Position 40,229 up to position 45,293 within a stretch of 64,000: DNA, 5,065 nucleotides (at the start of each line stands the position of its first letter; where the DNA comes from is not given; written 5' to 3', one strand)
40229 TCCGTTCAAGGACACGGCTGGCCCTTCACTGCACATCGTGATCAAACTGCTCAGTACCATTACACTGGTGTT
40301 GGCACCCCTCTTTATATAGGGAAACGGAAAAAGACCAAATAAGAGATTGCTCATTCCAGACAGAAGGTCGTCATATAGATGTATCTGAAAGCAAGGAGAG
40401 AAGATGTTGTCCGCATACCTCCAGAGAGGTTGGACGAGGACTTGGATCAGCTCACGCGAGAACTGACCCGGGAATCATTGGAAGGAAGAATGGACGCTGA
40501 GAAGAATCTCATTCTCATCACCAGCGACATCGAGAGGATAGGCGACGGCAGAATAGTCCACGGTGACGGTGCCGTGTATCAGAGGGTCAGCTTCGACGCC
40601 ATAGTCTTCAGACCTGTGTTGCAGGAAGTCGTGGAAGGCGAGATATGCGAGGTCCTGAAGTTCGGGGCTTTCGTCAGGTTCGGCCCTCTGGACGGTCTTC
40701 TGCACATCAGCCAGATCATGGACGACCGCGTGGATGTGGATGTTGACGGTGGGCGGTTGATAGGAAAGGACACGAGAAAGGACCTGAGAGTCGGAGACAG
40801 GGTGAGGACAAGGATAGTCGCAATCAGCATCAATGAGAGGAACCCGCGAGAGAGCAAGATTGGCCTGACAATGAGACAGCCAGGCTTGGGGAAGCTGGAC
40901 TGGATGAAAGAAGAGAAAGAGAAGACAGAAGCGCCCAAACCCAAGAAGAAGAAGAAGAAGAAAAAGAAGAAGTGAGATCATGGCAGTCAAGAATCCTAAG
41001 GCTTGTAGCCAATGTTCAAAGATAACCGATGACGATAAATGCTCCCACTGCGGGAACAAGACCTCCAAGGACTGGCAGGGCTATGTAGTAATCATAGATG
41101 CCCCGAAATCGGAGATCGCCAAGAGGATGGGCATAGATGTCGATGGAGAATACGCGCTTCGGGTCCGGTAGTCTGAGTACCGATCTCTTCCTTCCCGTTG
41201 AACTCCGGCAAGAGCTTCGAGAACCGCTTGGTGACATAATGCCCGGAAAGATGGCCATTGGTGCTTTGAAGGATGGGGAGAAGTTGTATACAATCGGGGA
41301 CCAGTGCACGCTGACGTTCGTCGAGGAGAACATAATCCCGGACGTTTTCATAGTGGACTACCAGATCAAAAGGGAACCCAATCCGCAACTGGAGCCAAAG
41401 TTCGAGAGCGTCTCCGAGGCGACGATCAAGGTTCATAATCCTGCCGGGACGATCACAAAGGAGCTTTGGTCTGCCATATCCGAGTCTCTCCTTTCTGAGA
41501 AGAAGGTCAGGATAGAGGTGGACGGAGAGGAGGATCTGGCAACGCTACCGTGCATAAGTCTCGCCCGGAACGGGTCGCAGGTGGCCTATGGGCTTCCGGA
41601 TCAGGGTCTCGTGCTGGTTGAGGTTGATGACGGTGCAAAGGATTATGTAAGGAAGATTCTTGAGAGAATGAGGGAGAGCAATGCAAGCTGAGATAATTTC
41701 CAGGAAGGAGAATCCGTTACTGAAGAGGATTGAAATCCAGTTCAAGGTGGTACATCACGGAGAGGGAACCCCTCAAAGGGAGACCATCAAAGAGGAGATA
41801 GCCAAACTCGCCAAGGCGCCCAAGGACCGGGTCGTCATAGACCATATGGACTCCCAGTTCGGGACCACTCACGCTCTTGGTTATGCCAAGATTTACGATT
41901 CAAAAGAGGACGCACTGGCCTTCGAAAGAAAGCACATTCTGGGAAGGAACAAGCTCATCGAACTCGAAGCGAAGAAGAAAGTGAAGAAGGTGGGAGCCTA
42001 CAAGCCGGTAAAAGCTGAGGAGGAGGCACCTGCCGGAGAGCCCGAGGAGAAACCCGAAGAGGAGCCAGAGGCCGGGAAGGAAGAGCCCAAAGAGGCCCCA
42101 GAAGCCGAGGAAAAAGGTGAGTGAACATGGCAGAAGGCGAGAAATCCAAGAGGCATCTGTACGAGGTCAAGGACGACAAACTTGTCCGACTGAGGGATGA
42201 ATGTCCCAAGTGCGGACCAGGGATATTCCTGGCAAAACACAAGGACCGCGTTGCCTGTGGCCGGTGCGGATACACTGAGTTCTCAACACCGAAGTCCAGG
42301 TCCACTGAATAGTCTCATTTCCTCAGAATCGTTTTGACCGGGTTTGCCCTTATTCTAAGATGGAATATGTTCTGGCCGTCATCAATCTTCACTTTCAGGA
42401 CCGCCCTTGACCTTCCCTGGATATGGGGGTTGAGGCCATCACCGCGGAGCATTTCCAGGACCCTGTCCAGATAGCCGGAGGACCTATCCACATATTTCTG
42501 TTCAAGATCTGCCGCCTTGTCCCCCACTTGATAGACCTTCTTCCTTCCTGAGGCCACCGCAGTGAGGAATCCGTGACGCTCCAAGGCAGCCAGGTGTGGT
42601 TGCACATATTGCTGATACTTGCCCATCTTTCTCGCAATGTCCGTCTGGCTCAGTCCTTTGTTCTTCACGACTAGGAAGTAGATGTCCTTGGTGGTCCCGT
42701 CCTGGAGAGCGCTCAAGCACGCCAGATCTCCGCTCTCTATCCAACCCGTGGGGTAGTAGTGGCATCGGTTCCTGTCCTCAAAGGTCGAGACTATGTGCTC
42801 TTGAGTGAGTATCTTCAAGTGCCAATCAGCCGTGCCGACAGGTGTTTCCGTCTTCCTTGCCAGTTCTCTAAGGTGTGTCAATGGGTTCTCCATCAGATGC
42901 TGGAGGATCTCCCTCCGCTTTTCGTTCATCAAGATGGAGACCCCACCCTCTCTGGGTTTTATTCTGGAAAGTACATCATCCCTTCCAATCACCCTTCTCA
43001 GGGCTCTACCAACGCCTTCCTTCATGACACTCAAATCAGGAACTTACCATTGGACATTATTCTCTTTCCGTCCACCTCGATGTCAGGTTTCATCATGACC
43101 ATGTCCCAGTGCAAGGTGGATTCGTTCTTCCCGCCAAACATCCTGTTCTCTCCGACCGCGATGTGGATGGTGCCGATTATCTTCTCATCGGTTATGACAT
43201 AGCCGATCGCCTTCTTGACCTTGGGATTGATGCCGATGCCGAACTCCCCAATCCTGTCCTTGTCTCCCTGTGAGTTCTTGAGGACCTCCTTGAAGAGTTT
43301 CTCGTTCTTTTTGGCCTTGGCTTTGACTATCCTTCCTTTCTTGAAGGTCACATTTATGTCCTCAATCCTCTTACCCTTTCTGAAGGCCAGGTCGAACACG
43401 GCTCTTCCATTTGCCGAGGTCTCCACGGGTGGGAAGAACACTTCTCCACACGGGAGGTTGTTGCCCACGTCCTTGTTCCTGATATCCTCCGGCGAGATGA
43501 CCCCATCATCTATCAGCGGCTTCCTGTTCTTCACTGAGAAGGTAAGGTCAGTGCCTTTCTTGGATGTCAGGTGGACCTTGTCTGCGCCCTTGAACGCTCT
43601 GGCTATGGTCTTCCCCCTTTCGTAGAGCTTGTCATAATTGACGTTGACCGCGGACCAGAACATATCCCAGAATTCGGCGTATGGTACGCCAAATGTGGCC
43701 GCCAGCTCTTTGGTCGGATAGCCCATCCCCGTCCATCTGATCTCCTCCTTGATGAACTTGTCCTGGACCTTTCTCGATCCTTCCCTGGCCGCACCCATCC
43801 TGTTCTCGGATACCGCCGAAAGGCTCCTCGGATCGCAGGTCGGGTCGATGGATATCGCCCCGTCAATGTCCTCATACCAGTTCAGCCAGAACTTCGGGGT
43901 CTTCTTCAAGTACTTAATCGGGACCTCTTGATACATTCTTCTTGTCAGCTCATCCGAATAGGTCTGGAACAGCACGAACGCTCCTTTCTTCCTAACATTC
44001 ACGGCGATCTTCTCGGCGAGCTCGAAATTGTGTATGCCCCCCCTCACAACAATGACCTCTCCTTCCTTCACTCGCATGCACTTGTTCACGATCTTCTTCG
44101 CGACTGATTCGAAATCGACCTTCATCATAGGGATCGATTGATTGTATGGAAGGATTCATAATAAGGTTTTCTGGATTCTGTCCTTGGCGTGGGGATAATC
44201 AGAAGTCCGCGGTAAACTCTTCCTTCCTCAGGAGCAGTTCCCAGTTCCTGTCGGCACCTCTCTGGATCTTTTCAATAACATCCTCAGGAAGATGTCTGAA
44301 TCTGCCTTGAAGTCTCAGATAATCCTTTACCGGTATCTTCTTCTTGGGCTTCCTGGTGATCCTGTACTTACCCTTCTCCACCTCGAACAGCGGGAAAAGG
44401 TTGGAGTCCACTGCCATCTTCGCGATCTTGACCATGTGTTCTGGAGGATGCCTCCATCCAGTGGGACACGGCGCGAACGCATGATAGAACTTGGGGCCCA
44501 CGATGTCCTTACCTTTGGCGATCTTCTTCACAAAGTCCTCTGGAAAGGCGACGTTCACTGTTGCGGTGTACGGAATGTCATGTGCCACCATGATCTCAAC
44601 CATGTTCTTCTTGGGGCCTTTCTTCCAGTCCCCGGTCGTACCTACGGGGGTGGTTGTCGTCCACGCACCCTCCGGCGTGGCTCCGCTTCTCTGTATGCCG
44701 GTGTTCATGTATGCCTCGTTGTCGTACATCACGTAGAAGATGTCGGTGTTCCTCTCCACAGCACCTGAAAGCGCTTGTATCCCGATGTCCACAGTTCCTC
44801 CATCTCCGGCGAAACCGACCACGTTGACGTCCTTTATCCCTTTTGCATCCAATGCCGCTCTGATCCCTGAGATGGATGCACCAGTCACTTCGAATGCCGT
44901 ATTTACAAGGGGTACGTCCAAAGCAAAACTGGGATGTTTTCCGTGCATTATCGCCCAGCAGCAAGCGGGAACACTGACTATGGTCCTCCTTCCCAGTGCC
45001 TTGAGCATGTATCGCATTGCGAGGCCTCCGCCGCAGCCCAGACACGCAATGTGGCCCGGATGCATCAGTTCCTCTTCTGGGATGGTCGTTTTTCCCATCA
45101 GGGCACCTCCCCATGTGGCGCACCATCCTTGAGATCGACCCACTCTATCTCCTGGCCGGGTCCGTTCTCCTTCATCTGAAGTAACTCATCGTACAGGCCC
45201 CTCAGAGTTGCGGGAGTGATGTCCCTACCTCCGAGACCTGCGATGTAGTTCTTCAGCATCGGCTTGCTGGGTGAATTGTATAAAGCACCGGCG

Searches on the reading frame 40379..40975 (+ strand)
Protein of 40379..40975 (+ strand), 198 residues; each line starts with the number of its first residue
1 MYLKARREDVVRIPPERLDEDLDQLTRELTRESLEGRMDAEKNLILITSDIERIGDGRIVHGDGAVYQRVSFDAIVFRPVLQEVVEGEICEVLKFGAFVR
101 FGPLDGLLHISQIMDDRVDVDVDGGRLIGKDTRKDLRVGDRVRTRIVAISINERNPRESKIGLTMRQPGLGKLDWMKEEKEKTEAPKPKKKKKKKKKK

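Call 85: search_protein_families(library=pfam, proteins=[window:40379-40975:+], max_evalue=0.00001)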
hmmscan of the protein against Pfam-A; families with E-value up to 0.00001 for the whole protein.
window:40379-40975:+ (198 aa): 2 families
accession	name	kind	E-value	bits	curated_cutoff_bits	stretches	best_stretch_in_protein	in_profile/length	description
PF00575.29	S1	-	4.4e-12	46.6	22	1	83-153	6-66/74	S1 RNA binding domain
PF03876.22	SHS2_Rpb7-N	-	3.5e-11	43.5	24.8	1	8-64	1-57/57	SHS2 domain found in N terminus of Rpb7p/Rpc25p/MJ0397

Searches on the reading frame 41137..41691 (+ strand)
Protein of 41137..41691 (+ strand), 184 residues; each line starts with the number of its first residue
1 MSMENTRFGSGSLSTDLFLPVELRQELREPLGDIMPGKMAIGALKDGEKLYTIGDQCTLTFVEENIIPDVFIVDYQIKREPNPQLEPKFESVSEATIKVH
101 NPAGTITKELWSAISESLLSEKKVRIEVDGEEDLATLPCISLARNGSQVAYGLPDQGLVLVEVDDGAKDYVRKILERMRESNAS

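Call 85: search_protein_families(library=pfam, proteins=[window:41137-41691:+], max_evalue=0.00001)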
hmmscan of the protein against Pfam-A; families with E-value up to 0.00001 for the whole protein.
window:41137-41691:+ (184 aa): 1 family
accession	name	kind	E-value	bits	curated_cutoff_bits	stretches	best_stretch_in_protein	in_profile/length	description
PF04019.17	DUF359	-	1.2e-37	128.7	25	1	58-178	2-125/126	Protein of unknown function (DUF359)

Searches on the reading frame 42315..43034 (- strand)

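Call 85: search_protein_families(library=pfam, proteins=[window:42315-43034:-], max_evalue=0.00001)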
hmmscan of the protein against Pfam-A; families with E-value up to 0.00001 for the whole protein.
window:42315-43034:- (239 aa): 5 families
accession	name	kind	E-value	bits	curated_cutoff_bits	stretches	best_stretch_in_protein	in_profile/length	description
PF13412.12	HTH_24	-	2.2e-14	53.2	21.9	1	36-82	1-47/48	Winged helix-turn-helix DNA-binding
PF24266.1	HTH_HVO_0163_N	-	3.6e-10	40.2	31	1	37-97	1-61/70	HVO_0163, N-terminal HTH domain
PF01022.26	HTH_5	-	2.9e-08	33.9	22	0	38-83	2-46/47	Bacterial regulatory protein, arsR family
PF25212.1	HVO_A0114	-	3.3e-08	33.6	27.6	0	35-88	19-72/84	HVO_A0114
PF12840.13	HTH_20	-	1.1e-07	32.2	27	0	35-78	1-44/51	Helix-turn-helix domain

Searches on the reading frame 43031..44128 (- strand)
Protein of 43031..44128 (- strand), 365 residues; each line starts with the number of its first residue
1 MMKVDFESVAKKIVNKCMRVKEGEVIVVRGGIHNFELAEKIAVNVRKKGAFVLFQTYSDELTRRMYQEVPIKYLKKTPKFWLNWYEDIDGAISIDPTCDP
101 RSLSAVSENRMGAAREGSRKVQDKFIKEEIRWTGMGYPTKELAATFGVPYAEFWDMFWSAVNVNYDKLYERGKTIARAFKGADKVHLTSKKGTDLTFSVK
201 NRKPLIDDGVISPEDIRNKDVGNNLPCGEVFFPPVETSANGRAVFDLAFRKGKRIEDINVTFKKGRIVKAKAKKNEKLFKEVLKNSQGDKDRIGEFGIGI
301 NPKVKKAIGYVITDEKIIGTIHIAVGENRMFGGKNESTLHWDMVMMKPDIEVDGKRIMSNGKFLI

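Call 9: search_protein_families(library=pfam, proteins=[window:43031-44128:-], max_evalue=0.001)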
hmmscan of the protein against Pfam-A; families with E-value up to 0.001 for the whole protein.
window:43031-44128:- (365 aa): 1 family
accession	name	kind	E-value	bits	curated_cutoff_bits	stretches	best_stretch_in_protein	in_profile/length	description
PF02073.20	Peptidase_M29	-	2e-44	152.5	27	1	6-355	5-391/406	Thermophilic metalloprotease (M29)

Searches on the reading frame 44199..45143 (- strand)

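Call 85: search_protein_families(library=pfam, proteins=[window:44199-45143:-], max_evalue=0.00001)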
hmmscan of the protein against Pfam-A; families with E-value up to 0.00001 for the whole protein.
window:44199-45143:- (314 aa): 1 family
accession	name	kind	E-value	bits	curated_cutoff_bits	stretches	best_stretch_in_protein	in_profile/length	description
PF02775.26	TPP_enzyme_C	-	5.3e-17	62.4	21.9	1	89-218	35-147/151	Thiamine pyrophosphate enzyme, C-terminal TPP binding domain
